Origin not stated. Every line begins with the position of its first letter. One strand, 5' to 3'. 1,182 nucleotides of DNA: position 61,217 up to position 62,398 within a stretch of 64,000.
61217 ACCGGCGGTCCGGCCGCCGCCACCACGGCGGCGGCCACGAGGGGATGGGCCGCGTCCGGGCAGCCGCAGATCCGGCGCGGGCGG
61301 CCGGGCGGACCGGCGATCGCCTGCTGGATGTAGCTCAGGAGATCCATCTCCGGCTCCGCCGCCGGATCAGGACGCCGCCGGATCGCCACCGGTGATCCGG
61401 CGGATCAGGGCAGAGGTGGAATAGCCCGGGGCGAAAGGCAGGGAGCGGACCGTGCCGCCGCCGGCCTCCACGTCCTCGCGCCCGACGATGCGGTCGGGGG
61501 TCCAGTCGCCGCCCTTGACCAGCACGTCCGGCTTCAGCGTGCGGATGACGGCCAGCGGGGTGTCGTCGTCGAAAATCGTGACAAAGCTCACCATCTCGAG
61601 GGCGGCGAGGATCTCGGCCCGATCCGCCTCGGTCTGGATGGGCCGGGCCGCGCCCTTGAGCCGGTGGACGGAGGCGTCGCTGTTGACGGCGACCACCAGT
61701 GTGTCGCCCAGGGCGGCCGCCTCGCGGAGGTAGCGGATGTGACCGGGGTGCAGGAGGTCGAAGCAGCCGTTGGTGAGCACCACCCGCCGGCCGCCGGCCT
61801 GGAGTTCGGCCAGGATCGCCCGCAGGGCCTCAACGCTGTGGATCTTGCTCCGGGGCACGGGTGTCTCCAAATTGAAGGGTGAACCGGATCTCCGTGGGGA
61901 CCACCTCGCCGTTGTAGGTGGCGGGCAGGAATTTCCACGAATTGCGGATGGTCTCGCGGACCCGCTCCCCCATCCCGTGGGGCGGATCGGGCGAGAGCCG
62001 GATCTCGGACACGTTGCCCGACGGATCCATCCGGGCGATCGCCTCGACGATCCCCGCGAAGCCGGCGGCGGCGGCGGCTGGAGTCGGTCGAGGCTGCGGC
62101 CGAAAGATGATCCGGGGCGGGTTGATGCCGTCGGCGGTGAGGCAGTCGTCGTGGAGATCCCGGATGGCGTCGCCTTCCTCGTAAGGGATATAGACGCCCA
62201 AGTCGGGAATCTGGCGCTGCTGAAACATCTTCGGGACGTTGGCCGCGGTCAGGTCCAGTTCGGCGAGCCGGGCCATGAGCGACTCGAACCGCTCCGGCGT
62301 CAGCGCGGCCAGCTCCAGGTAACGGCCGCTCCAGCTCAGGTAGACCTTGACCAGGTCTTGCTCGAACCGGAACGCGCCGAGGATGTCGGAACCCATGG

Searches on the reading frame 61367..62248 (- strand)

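Call 54: search_protein_families(library=ncbifam, proteins=[window:61367-62248:-], max_evalue=0.00001)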
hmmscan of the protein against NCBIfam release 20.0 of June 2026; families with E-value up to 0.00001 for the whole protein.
window:61367-62248:- (293 aa): 5 families
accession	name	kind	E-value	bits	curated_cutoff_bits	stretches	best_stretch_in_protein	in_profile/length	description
TIGR02199.1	rfaE_dom_II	equivalog_domain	2.5e-57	192.7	181.5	1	145-286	2-143/144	D-glycero-beta-D-manno-heptose 1-phosphate adenylyltransferase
NF008454.0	PRK11316.1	equivalog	1.2e-53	182.5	521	1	135-286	321-472/475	bifunctional D-glycero-beta-D-manno-heptose-7-phosphate kinase/D-glycero-beta-D-manno-heptose 1-phosphate adenylyltransferase HldE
TIGR00125.1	cyt_tran_rel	domain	3.8e-16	59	27.7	1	156-217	1-59/65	adenylyltransferase/cytidyltransferase family protein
TIGR01518.1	g3p_cytidyltrns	equivalog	3.1e-10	40.2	165.4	1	157-251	1-94/125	glycerol-3-phosphate cytidylyltransferase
NF001985.0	PRK00777.1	subfamily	6.2e-07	29.6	104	1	157-215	7-63/157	pantetheine-phosphate adenylyltransferase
